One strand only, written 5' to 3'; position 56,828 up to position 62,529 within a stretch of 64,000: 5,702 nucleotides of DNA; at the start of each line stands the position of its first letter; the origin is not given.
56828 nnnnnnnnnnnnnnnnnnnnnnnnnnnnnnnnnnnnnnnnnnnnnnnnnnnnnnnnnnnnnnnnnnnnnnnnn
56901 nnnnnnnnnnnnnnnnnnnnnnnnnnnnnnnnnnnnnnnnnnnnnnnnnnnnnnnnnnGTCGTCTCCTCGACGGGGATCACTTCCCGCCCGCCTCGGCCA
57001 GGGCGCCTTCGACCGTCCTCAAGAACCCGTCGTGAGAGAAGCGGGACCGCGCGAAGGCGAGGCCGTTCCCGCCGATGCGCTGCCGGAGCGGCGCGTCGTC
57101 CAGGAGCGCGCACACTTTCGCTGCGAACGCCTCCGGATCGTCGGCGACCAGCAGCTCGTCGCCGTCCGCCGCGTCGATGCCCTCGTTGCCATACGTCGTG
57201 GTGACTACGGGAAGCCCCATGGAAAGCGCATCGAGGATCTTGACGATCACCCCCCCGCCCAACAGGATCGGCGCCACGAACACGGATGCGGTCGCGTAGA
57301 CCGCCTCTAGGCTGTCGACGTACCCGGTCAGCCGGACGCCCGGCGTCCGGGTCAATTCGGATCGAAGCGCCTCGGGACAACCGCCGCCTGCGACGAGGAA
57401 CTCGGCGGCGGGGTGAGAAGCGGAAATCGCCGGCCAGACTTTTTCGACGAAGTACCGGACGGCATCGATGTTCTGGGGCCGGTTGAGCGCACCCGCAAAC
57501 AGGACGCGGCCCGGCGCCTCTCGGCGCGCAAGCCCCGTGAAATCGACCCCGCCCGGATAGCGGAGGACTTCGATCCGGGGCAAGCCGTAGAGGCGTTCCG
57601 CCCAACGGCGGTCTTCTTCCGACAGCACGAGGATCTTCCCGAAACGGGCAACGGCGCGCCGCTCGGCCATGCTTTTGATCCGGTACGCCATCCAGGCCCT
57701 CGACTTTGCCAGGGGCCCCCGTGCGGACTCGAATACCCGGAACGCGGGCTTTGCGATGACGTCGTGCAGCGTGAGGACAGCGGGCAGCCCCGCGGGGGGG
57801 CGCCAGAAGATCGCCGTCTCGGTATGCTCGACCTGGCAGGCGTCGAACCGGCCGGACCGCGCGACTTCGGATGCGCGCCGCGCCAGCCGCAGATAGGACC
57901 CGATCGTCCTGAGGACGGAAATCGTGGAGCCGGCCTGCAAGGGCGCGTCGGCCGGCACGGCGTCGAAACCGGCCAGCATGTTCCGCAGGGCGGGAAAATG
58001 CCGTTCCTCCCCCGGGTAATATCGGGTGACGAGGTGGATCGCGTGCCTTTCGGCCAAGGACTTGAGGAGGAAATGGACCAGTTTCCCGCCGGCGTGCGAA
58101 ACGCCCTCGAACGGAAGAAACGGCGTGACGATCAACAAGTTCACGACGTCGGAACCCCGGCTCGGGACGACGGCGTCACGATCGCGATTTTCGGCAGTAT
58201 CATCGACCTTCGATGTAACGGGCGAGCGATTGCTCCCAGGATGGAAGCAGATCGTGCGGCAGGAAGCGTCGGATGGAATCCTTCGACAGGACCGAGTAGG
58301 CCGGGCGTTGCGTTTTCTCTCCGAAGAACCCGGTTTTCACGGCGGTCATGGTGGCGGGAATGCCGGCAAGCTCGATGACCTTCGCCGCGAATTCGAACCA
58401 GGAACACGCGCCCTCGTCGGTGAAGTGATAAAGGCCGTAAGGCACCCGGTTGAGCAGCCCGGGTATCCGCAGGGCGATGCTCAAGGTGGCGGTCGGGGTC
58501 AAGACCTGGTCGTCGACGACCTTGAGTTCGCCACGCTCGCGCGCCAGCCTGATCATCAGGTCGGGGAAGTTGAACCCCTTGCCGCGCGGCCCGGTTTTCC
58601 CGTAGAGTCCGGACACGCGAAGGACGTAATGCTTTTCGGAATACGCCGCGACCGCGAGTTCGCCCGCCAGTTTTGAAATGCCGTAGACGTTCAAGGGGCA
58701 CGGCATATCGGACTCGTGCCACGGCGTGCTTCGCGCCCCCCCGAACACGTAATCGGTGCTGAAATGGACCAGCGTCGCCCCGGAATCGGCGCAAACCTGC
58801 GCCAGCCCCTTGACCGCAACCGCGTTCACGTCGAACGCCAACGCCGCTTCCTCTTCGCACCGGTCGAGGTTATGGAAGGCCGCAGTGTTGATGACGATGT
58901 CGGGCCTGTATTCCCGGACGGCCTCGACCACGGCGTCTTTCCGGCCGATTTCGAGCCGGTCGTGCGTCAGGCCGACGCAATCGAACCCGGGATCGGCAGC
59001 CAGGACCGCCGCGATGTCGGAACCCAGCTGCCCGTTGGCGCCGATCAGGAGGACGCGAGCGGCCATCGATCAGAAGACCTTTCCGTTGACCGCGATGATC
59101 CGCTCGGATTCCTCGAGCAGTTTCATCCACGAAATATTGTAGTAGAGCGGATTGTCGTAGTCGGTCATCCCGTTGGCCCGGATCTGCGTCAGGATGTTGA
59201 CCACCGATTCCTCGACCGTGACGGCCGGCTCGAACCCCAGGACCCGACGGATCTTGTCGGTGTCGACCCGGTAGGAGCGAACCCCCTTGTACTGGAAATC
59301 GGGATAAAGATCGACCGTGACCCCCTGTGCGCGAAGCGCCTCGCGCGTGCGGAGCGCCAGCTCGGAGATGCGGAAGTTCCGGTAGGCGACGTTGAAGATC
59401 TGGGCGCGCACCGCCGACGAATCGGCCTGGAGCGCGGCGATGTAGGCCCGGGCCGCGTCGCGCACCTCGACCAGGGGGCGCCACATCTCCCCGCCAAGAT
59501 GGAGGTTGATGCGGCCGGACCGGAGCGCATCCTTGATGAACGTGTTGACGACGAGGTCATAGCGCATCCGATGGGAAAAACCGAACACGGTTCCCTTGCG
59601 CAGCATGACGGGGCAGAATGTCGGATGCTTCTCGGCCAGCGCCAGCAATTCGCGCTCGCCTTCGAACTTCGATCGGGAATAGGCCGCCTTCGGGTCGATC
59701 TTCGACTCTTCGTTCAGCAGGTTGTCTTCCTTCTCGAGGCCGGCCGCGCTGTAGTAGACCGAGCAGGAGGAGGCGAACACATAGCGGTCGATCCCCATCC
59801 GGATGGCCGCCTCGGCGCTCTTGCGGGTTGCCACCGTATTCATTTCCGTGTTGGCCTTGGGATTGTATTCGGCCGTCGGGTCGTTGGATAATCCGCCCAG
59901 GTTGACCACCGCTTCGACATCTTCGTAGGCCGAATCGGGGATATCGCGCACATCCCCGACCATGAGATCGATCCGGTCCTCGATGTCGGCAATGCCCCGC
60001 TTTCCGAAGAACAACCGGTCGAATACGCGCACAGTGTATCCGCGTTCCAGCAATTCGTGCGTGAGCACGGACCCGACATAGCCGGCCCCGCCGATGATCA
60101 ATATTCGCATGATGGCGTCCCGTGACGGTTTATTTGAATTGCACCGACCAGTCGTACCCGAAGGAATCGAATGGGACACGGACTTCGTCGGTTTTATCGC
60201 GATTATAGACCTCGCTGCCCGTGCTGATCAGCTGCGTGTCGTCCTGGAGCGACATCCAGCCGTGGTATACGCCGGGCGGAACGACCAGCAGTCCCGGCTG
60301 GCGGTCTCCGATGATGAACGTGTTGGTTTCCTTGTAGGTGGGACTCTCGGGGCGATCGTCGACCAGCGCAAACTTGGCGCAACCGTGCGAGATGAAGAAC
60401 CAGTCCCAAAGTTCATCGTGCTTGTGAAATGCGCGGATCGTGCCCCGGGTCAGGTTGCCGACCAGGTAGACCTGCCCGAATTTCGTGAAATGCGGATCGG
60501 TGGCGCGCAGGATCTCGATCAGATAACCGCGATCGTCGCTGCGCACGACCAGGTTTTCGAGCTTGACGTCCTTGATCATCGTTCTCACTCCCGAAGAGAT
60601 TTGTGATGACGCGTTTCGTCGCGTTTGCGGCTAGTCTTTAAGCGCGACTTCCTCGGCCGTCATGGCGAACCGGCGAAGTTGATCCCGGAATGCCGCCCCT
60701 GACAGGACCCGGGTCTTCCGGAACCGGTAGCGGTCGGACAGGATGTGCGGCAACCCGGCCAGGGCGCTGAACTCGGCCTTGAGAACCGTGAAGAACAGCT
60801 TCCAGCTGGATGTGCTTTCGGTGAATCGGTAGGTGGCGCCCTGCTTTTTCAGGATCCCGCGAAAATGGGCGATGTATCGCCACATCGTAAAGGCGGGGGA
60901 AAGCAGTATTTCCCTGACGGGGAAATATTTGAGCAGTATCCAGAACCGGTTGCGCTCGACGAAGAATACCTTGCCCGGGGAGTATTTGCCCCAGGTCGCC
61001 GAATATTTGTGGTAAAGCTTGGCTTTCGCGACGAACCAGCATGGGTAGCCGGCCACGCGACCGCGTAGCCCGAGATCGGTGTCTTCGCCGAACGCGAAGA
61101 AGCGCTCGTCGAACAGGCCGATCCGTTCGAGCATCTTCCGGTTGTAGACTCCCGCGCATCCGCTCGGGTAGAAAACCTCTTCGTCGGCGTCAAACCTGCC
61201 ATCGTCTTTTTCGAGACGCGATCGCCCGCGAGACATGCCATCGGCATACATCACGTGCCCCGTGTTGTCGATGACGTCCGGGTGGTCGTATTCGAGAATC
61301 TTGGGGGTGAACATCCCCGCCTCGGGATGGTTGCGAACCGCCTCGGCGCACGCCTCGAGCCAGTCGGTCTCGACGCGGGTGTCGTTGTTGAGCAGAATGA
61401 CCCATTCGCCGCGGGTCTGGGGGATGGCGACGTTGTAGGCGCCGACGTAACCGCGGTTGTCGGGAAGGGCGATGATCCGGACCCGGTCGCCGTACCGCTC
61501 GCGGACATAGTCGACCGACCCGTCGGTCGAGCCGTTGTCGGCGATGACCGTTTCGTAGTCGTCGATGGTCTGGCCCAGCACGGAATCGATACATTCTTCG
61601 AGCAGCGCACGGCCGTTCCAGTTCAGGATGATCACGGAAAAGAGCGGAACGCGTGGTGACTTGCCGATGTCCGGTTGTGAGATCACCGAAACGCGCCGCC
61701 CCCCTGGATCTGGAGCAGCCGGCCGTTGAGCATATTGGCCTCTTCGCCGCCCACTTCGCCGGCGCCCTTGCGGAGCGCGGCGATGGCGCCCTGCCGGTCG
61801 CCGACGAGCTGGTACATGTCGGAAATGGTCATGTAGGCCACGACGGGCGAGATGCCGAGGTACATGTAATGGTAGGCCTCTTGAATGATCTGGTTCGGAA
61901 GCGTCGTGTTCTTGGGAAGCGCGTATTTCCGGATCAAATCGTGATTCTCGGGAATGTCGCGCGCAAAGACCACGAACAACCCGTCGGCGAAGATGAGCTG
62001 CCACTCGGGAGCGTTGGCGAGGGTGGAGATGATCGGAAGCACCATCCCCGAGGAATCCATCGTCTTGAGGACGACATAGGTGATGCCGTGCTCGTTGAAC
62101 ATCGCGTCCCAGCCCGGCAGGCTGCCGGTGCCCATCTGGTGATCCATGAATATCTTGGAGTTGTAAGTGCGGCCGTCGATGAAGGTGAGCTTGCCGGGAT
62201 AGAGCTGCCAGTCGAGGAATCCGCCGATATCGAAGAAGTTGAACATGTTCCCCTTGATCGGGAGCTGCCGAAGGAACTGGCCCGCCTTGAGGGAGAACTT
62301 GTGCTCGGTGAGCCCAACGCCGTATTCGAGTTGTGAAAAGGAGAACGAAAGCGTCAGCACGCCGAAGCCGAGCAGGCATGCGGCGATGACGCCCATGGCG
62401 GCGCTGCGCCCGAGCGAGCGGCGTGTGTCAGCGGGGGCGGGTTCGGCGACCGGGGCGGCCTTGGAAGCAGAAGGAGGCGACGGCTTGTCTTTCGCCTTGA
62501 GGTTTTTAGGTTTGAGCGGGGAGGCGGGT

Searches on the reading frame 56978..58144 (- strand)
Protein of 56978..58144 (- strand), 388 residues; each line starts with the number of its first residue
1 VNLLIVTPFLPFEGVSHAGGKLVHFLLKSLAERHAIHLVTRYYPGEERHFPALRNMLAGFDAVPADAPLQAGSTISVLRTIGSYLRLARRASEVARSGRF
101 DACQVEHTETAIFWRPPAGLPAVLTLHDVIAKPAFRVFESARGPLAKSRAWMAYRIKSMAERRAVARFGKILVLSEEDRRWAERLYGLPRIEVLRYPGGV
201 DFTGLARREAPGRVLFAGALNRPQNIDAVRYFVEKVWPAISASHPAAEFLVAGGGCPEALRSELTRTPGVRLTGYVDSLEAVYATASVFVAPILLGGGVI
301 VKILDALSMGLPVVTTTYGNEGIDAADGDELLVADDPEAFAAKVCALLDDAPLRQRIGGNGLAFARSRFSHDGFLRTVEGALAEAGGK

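Call 32: search_protein_families(library=pfam, proteins=[window:56978-58144:-], max_evalue=0.00001)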
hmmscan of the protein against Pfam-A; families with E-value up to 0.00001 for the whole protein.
window:56978-58144:- (388 aa): 5 families
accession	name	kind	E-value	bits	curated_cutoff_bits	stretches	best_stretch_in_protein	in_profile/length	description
PF13692.12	Glyco_trans_1_4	-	3.8e-29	102.2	27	1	213-350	3-142/142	Glycosyl transferases group 1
PF00534.26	Glycos_transf_1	-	7.2e-11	42.4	26.4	1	208-361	12-169/172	Glycosyl transferases group 1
PF13439.12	Glyco_transf_4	-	9.1e-11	42.5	28.5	1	22-201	7-167/170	Glycosyltransferase Family 4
PF13579.12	Glyco_trans_4_4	-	1.8e-07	32.1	29.7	1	26-195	10-154/158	Glycosyl transferase 4-like domain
PF13524.12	Glyco_trans_1_2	-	3.8e-07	30.6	25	1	248-372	16-136/144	Glycosyl transferase-like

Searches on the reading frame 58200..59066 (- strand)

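Call 32: search_protein_families(library=pfam, proteins=[window:58200-59066:-], max_evalue=0.00001)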
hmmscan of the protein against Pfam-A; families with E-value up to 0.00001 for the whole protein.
window:58200-59066:- (288 aa): 4 families
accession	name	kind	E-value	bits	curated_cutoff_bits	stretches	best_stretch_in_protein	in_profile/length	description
PF04321.23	RmlD_sub_bind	-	3.3e-80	269.7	27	1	4-286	2-283/287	RmlD substrate binding domain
PF01370.27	Epimerase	-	6.9e-24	85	20.9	1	5-185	1-203/240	NAD dependent epimerase/dehydratase family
PF16363.11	GDP_Man_Dehyd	-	9e-16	58.7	27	1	40-162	61-188/332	GDP-mannose 4,6 dehydratase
PF02719.21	Polysacc_synt_2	-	1.1e-06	28.5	20.2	1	40-146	63-156/293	Polysaccharide biosynthesis protein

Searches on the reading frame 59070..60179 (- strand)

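Call 32: search_protein_families(library=pfam, proteins=[window:59070-60179:-], max_evalue=0.00001)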
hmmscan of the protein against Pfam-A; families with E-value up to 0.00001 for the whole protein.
window:59070-60179:- (369 aa): 5 families
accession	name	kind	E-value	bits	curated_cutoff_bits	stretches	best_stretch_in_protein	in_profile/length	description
PF01370.27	Epimerase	-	2.4e-35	122.5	20.9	1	26-265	1-240/240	NAD dependent epimerase/dehydratase family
PF16363.11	GDP_Man_Dehyd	-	7.6e-18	65.5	27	1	27-326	1-329/332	GDP-mannose 4,6 dehydratase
PF01073.25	3Beta_HSD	-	5.6e-15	55.5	22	1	27-252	1-231/280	3-beta hydroxysteroid dehydrogenase/isomerase family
PF04321.23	RmlD_sub_bind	-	3e-12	46.7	27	1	24-201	1-154/287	RmlD substrate binding domain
PF13460.12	NAD_binding_10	-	2.3e-08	34.5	27.2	1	30-149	1-109/184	NAD(P)H-binding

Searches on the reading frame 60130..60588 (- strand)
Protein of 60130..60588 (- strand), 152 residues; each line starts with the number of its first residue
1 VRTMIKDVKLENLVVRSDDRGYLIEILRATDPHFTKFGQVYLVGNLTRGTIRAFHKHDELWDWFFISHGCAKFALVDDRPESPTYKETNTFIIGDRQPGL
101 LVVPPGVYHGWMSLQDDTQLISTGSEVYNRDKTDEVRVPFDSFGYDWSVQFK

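Call 32: search_protein_families(library=pfam, proteins=[window:60130-60588:-], max_evalue=0.00001)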
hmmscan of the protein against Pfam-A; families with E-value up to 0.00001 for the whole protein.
window:60130-60588:- (152 aa): 1 family
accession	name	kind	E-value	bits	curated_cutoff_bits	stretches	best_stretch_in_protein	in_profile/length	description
PF00908.23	dTDP_sugar_isom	-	3.7e-16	59.7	27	1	3-148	2-153/168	dTDP-4-dehydrorhamnose 3,5-epimerase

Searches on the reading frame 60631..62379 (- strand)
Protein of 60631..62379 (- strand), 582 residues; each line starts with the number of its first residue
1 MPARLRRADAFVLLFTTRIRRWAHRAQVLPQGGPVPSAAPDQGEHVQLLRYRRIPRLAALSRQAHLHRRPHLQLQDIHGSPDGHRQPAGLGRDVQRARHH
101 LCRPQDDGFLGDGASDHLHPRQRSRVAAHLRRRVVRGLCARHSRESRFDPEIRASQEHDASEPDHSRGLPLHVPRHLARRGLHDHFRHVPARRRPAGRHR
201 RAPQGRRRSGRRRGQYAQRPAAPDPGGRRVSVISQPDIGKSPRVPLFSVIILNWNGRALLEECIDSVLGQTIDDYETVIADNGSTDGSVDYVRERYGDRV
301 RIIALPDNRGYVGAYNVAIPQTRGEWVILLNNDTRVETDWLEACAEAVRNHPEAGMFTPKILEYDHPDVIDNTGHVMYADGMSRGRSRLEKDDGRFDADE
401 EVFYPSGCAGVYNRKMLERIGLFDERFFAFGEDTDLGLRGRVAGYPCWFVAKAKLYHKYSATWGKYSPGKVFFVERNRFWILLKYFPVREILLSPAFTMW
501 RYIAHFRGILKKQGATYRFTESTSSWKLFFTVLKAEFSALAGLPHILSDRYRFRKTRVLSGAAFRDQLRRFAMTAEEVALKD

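Call 30: find_encoding_contigs(protein=window:60631-62379:-, flank=10000, max_places=1)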
Protein window:60631-62379:- (582 aa): no gene with exactly this product is on record in the collection.
